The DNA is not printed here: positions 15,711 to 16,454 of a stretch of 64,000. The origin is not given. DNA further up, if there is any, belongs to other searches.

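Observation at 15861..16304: NifX/NafY-like FeMo-cofactor-binding domain protein with His-rich tail, translationally coupled to ilvA and followed by cbbY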

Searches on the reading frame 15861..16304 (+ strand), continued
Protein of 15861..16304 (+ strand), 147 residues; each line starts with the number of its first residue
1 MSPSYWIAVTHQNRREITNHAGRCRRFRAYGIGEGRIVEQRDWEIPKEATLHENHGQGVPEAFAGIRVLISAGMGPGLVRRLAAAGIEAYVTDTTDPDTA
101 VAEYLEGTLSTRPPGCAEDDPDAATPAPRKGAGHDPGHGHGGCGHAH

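Call 34: find_encoding_contigs(protein=window:15861-16304:+, flank=3000, max_places=6)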
Protein window:15861-16304:+ (147 aa): 6 contigs read that carry it; 6 places shown.
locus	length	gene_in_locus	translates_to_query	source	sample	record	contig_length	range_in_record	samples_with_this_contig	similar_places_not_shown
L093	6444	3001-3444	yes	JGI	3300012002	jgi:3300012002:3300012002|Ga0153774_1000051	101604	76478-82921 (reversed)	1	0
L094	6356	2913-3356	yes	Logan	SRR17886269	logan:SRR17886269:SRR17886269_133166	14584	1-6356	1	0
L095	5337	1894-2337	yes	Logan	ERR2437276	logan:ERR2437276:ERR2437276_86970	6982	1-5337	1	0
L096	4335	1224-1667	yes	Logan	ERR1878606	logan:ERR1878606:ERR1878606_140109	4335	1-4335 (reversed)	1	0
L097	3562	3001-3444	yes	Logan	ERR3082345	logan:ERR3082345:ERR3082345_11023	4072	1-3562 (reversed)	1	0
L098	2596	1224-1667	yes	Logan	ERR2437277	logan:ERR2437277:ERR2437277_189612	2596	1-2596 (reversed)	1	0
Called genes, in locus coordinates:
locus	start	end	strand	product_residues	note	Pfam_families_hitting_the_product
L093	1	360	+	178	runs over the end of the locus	-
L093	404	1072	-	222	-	PF00455:DeoRC (faint), PF06026:Rib_5-P_isom_A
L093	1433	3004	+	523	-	PF00291:PALP, PF00585:Thr_dehydrat_C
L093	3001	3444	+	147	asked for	PF02579:Nitro_FeMo-Co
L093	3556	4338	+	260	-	PF00702:Hydrolase, PF13419:HAD_2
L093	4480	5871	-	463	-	PF13742:tRNA_anti_2, PF01336:tRNA_anti-codon, PF02601:Exonuc_VII_L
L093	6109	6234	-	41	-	-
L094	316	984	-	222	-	PF00455:DeoRC (faint), PF06026:Rib_5-P_isom_A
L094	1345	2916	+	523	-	PF00291:PALP, PF00585:Thr_dehydrat_C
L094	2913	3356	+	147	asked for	PF02579:Nitro_FeMo-Co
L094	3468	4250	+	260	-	PF00702:Hydrolase, PF13419:HAD_2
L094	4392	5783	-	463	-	PF13742:tRNA_anti_2, PF01336:tRNA_anti-codon, PF02601:Exonuc_VII_L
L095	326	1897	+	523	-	PF00291:PALP, PF00585:Thr_dehydrat_C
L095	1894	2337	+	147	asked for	PF02579:Nitro_FeMo-Co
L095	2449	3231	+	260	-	PF00702:Hydrolase, PF13419:HAD_2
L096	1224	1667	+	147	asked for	PF02579:Nitro_FeMo-Co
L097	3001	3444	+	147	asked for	PF02579:Nitro_FeMo-Co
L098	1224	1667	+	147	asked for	PF02579:Nitro_FeMo-Co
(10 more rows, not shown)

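Call 44: fold_search(model_id=the predicted structure, library=pdb)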
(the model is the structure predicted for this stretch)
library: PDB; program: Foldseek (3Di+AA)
matches with E <= 10: 418; with E <= 0.001: 0
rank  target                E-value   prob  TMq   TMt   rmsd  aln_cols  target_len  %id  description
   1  1t3v_MODEL_1_A        3.3e-02  0.97  0.39  0.45   4.2        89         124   21  The NMR solution structure of TM1816 (released 2004-12-14)
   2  2yx6_C                3.3e-02  0.96  0.39  0.49   4.5        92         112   24  Crystal structure of PH0822 (released 2007-10-30)
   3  2yx6_A                5.5e-02  0.87  0.35  0.45   5.9        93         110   19  Crystal structure of PH0822 (released 2007-10-30)
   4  1p90                  7.6e-02  0.66  0.38  0.44   6.8       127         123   16  The Three-dimensional Structure of the Core Domain of NafY from Azotobacter vinelandii determined at 1.8 resolution (released 2003-08-19)
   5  1o13                  1.4e-01  0.77  0.36  0.47   5.7        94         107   18  Crystal structure of a putative dinitrogenase iron-molybdenum cofactor (tm1816) from thermotoga maritima at 1.83 A resol (released 2002-12-18)
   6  8gtz                  1.4e-01  0.23  0.25  0.10   8.1       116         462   16  Crystal structure of exopolyphosphatase (PPX) mutant E137A from Zymomonas mobilis in complex with magnesium ions (released 2023-09-13)
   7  4dm4_A                2.3e-01  0.12  0.25  0.24   7.8       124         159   15  The conserved domain of yeast Cdc73 (released 2012-08-22)
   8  8jgx_B                2.4e-01  0.13  0.22  0.10   8.1       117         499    8  Crystal structure of Acinetobacter baumannii exopolyphosphatase (released 2024-05-15)
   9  5m1f                  2.9e-01  0.23  0.31  0.26   7.0       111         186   11  Crystal structure of the large terminase nuclease from thermophilic phage G20c (released 2016-10-26)
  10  6jdh_A                2.9e-01  0.11  0.20  0.12   6.0        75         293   12  Crystal structure of N-acetyl mannosmaine kinase from Pasteurella multocida (released 2020-02-05)
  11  9t56_D                3.1e-01  0.30  0.33  0.20   7.0       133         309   12  Cryo-EM structure of ISCro4-DBL-TBL-tDNA-dDNA synaptic complex (released 2026-02-18)
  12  2flo_A                3.8e-01  0.09  0.21  0.09   8.5       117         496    8  Crystal structure of exopolyphosphatase (PPX) from E. coli O157:H7 (released 2006-06-06)
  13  8jgw_A                3.8e-01  0.07  0.19  0.08   8.4       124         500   11  Crystal structure of Klebsiella pneumoniae exopolyphosphatase (released 2024-05-15)
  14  3f9k_A                4.1e-01  0.16  0.27  0.21   8.4       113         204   11  Two domain fragment of HIV-2 integrase in complex with LEDGF IBD (released 2009-01-20)
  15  2re2_A                4.6e-01  0.33  0.36  0.43   7.4       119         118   16  CRYSTAL STRUCTURE OF A PUTATIVE IRON-MOLYBDENUM COFACTOR (FEMO-CO) DINITROGENASE (TA1041M) FROM THERMOPLASMA ACIDOPHIL (released 2007-10-09)
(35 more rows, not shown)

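Call 48: predict_structure(alignment_id=A1)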
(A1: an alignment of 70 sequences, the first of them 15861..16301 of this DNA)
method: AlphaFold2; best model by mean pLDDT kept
length: 147 residues; sequences in the alignment: 70
mean_pLDDT: 85.7   pTM: 0.75
mean pLDDT of the five models: 85.7, 85.5, 84.7, 84.6, 82.7
residues with pLDDT >= 90: 105; 70-90: 8; 50-70: 32; < 50: 2
segments of 3 or more residues with pLDDT < 50: none
pLDDT, mean of each block of 10 residues (from residue 1): 96 92 96 97 96 91 96 95 96 97 97 66 54 53 55
secondary structure, 60 per line:
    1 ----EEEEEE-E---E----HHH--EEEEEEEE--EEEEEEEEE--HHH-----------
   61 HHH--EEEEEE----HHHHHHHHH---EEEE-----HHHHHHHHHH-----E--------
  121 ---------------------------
elements in order: E5-10 E26-33 E36-44 E66-71 H76-84 E88-91 H97-106
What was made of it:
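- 15873..16190 (+): Folded core (residues 5-110), ribonuclease-H-like NifX/NafY/ORP fold. AF2 with a 70-sequence alignment gives block pLDDT 91-97 (call 48).
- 16191..16301 (+): Disordered C-terminal tail (residues 111-147). The terminal metal-binding-type motif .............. is at 16260..16301. pLDDT 53-66 (call 48).
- On Pfam PF02579 (Nitro_FeMo-Co; NifX/NafY/NifB-C/ORP domain): AF2 core block pLDDT 91-97 (call 48).
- The AF2 model has mean pLDDT 85.7, with core blocks at 91-97 and tail blocks at 53-66 (call 48). Confident fold (call 48).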

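Call 53: fold_search(model_id=the predicted structure, library=pdb)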
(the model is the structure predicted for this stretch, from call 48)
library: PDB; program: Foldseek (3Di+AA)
matches with E <= 10: 588; with E <= 0.001: 15
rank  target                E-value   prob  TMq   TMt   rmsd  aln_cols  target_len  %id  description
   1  2yx6_A                1.5e-05  1.00  0.56  0.73   3.0       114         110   18  Crystal structure of PH0822 (released 2007-10-30)
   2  2yx6_C                1.6e-05  1.00  0.58  0.74   3.0       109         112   17  Crystal structure of PH0822 (released 2007-10-30)
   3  2yx6_D                2.1e-05  1.00  0.57  0.74   3.1       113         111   18  Crystal structure of PH0822 (released 2007-10-30)
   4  9ian_F                2.5e-05  1.00  0.48  0.50   4.4       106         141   19  Nitrogenase maturase NifEN in complex with the cofactor chaperone NifX (released 2026-03-04)
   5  1o13                  3.5e-05  1.00  0.56  0.74   3.5       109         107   24  Crystal structure of a putative dinitrogenase iron-molybdenum cofactor (tm1816) from thermotoga maritima at 1.83 A resol (released 2002-12-18)
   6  1eo1_MODEL_1_A        3.7e-05  1.00  0.55  0.64   3.7       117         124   20  Solution structure of hypothetical protein MTH1175 from Methanobacterium thermoautotrophicum (released 2000-12-20)
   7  2re2_A                8.4e-05  1.00  0.53  0.64   4.5       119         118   15  CRYSTAL STRUCTURE OF A PUTATIVE IRON-MOLYBDENUM COFACTOR (FEMO-CO) DINITROGENASE (TA1041M) FROM THERMOPLASMA ACIDOPHIL (released 2007-10-09)
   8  2yx6_B                8.9e-05  1.00  0.55  0.72   4.1       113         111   16  Crystal structure of PH0822 (released 2007-10-30)
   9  2qtd                  1.1e-04  1.00  0.55  0.75   3.7       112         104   16  Crystal structure of a putative dinitrogenase (mj0327) from methanocaldococcus jannaschii dsm at 1.70 A resolution (released 2007-08-21)
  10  1t3v_MODEL_1_A        2.2e-04  1.00  0.57  0.67   3.3       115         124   23  The NMR solution structure of TM1816 (released 2004-12-14)
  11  1p90                  2.3e-04  1.00  0.60  0.70   5.0       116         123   20  The Three-dimensional Structure of the Core Domain of NafY from Azotobacter vinelandii determined at 1.8 resolution (released 2003-08-19)
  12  1rdu_MODEL_1_A        2.3e-04  1.00  0.52  0.64   3.7       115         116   21  NMR STRUCTURE OF A PUTATIVE NIFB PROTEIN FROM THERMOTOGA (TM1290), WHICH BELONGS TO THE DUF35 FAMILY (released 2004-07-06)
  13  2wfb                  2.6e-04  1.00  0.55  0.66   4.9       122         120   20  High resolution structure of the apo form of the orange protein (ORP) from Desulfovibrio gigas (released 2010-05-26)
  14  2kla_MODEL_1_A        3.6e-04  1.00  0.56  0.75   3.6       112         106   15  NMR STRUCTURE OF A PUTATIVE DINITROGENASE (MJ0327) FROM METHANOCOCCUS JANNASCHII (released 2009-08-11)
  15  2re2_B                3.6e-04  1.00  0.52  0.62   3.9       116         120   15  CRYSTAL STRUCTURE OF A PUTATIVE IRON-MOLYBDENUM COFACTOR (FEMO-CO) DINITROGENASE (TA1041M) FROM THERMOPLASMA ACIDOPHIL (released 2007-10-09)
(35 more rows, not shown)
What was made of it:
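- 15873..16190 (+): The top 15 Foldseek PDB matches are all PF02579 structures (call 53).
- On Pfam PF02579 (Nitro_FeMo-Co; NifX/NafY/NifB-C/ORP domain): The top 15 Foldseek PDB hits are all family structures, with TMt 0.50-0.75 (call 53).
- Closest known: NafY core domain. Same: Same fold (Foldseek E 2.3e-4, TMt 0.70, call 53).
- Closest known: NifX. Same: Same fold (E 2.5e-5, call 53).
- Closest known: TM1816. Same: They are the top structural matches (call 53).
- Closest known: Orange protein ORP and MrpORP of Desulfovibrio. Same: Same fold (E 2.6e-4, call 53).
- The top 15 Foldseek hits are all PF02579 structures, including NifX in the NifEN complex, the NafY core, TM1816 and ORP (call 53).
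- Tried and rejected: It was replaced by the alignment-based model (calls 48, 53).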

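Call 54: search_solved_structures(query=A1, max_evalue=0.1, show_alignments=5)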
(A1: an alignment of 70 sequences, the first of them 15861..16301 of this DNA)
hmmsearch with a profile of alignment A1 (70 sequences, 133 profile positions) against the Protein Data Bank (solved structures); distinct sequences matched with E-value up to 0.1: 14.
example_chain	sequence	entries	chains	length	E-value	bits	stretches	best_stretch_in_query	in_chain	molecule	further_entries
1t3v_A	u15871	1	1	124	1.6e-10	44.4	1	13-121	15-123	conserved hypothetical protein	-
1o13_A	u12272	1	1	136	1.9e-10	44.2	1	3-121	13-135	probable NifB protein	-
1p90_A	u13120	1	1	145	7.8e-09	39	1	3-90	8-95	hypothetical protein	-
1eo1_A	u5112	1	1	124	1.6e-07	34.7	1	3-111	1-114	HYPOTHETICAL PROTEIN MTH1175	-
2yx6_A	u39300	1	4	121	7.8e-07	32.5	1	3-108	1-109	Hypothetical protein PH0822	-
9ian_E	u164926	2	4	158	2.7e-06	30.7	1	4-92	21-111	Nitrogenase MoFe cofactor biosynthesis protein NifX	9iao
1rdu_A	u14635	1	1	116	1.7e-05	28.2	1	21-110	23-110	conserved hypothetical protein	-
2wfb_A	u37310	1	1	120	0.0012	22.2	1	20-110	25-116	PUTATIVE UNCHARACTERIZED PROTEIN ORP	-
5u2w_A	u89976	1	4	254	0.0025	21.2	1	51-98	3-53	Short chain dehydrogenase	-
2qtd_A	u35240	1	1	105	0.019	18.3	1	2-110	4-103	Uncharacterized protein MJ0327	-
2kla_A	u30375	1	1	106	0.019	18.3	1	2-110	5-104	Uncharacterized protein MJ0327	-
6j7h_A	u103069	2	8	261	0.038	17.3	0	50-113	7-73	Blue fluorescent protein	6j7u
6v39_H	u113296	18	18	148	0.075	16.4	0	14-90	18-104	50S ribosomal protein L9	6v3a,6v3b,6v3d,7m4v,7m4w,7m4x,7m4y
2rbe_A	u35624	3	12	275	0.094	16.1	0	50-102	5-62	Corticosteroid 11-beta-dehydrogenase isozyme 1 | 11-beta-Hydroxysteroid Dehydrogenase 1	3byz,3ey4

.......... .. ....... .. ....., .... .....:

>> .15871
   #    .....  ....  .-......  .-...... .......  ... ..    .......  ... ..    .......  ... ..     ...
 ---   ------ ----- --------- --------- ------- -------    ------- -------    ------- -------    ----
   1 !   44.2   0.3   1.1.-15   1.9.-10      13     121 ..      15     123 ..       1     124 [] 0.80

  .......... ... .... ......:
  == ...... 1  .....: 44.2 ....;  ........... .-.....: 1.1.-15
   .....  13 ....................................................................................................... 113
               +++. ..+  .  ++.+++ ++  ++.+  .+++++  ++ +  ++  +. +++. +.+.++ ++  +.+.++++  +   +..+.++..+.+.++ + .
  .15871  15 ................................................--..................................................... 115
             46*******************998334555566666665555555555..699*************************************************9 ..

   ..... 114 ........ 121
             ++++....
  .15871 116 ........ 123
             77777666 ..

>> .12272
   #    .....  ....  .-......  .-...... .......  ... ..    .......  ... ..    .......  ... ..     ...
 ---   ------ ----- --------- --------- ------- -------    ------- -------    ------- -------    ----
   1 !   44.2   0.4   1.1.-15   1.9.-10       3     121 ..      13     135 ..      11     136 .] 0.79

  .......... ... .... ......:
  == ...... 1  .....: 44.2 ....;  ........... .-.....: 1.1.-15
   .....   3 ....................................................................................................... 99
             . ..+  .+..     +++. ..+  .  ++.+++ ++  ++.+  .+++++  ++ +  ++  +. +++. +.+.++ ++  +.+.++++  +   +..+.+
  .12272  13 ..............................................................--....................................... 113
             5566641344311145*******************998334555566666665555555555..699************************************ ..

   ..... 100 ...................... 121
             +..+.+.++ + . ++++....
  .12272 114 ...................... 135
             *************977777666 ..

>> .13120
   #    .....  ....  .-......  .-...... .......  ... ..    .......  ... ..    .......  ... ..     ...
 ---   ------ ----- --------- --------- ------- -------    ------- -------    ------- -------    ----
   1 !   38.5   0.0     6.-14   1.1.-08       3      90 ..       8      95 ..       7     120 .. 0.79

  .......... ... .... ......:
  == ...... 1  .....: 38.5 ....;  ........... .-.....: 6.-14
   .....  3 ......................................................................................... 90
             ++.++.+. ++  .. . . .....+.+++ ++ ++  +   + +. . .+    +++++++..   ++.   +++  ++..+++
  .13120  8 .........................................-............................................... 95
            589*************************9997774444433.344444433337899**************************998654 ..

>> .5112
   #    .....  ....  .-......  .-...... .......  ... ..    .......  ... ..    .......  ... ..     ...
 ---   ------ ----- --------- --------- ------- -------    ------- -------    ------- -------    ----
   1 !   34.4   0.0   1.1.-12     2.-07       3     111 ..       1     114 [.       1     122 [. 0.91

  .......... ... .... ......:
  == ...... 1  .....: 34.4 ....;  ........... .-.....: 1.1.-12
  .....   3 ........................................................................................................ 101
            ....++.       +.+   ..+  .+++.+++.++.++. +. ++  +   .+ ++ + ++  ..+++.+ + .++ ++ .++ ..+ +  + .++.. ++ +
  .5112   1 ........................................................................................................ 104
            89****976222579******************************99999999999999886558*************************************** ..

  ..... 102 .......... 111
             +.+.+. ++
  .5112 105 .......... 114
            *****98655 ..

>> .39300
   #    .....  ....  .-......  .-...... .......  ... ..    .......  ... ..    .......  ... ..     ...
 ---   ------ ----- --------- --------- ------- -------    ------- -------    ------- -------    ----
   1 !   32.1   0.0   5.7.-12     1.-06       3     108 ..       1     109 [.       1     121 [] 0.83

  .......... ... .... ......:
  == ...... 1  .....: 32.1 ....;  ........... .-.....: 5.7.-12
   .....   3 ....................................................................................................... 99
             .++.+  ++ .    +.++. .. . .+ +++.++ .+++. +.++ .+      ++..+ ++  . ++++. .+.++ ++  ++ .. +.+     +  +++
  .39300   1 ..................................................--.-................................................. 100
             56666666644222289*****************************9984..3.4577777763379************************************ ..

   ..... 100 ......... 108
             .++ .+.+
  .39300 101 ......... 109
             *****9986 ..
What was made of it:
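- On NafY (apo-dinitrogenase gamma subunit): GHFGSC aligns with NHAGRC (call 54).
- Closest known: TM1816. Same: TM1816 is the best PDB sequence match (E 1.6e-10) and also ends in a His-rich stretch, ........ (call 54).
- TM1816, the best PDB sequence match, also ends in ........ (call 54). It has the same fold and the same cofactor-binding His and Cys as NafY (calls 53, 54).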

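Call 65: search_protein_families(library=pfam, proteins=[P0005, P0014, P0021, P0041, P0072, P0009, P0004, P0016, P0086, P0125], max_evalue=0.01)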
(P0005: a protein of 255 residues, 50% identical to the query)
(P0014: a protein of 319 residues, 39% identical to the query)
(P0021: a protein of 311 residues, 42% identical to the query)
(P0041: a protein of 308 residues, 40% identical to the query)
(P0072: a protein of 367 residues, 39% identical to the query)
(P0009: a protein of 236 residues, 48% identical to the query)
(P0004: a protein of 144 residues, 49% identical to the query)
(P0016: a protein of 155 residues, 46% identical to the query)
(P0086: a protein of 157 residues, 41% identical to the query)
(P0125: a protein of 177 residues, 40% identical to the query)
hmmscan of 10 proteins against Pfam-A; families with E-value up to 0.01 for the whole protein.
P0005 (255 aa): 7 families
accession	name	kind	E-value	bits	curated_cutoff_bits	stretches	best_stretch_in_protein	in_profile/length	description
PF02001.22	DUF134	-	9.5e-22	77.8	27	1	4-95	6-95/98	Protein of unknown function DUF134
PF02579.22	Nitro_FeMo-Co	-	1.4e-10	41.8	26.3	1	150-238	4-93/94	Dinitrogenase iron-molybdenum cofactor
PF08281.18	Sigma70_r4_2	-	1.3e-06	28.4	25.7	1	35-77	11-53/54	Sigma-70, region 4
PF07638.17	Sigma70_ECF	-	0.00012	22.5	21.1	1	36-82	137-183/185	ECF sigma factor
PF04545.22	Sigma70_r4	-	0.00034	20.5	24.1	1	34-78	4-48/50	Sigma-70, region 4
PF13518.12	HTH_28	-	0.0015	19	25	0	42-77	5-39/52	Helix-turn-helix domain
PF20432.4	Xre-like-HTH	-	0.0018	19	25.8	1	43-76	16-47/63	Antitoxin Xre-like helix-turn-helix domain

P0014 (319 aa): 2 families
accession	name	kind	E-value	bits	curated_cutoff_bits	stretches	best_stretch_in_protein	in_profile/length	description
PF02579.22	Nitro_FeMo-Co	-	3.9e-17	62.8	26.3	2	207-296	3-93/94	Dinitrogenase iron-molybdenum cofactor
PF11203.13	EccE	-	0.0039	18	23.7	0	267-304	41-78/97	Putative type VII ESX secretion system translocon, EccE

P0021 (311 aa): 1 family
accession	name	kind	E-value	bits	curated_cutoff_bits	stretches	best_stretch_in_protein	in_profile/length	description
PF02579.22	Nitro_FeMo-Co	-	9.3e-17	61.6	26.3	2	218-307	2-92/94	Dinitrogenase iron-molybdenum cofactor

P0041 (308 aa): 1 family
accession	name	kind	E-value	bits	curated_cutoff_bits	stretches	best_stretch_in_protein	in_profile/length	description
PF02579.22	Nitro_FeMo-Co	-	1.9e-20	73.4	26.3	2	207-296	3-93/94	Dinitrogenase iron-molybdenum cofactor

P0072 (367 aa): 1 family
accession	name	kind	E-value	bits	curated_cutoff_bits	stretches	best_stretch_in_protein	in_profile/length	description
PF02579.22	Nitro_FeMo-Co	-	2.9e-17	63.2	26.3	2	274-363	3-93/94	Dinitrogenase iron-molybdenum cofactor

P0009 (236 aa): 1 family
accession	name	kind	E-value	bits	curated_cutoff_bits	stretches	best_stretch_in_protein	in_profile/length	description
PF02579.22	Nitro_FeMo-Co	-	2.3e-12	47.5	26.3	1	67-161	3-93/94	Dinitrogenase iron-molybdenum cofactor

P0004 (144 aa): 1 family
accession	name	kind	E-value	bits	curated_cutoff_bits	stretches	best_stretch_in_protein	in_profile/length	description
PF02579.22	Nitro_FeMo-Co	-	6.8e-14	52.4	26.3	1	26-115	4-93/94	Dinitrogenase iron-molybdenum cofactor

P0016 (155 aa): 1 family
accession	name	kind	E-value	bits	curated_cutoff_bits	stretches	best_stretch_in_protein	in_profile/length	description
PF02579.22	Nitro_FeMo-Co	-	3.3e-11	43.8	26.3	1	12-100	4-93/94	Dinitrogenase iron-molybdenum cofactor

P0086 (157 aa): 1 family
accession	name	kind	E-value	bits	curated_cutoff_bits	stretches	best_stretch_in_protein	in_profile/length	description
PF02579.22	Nitro_FeMo-Co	-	2.6e-10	40.9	26.3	1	10-101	2-93/94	Dinitrogenase iron-molybdenum cofactor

P0125 (177 aa): 1 family
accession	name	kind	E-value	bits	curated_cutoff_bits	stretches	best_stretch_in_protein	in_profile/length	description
PF02579.22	Nitro_FeMo-Co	-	4.6e-07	30.5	26.3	1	12-100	4-92/94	Dinitrogenase iron-molybdenum cofactor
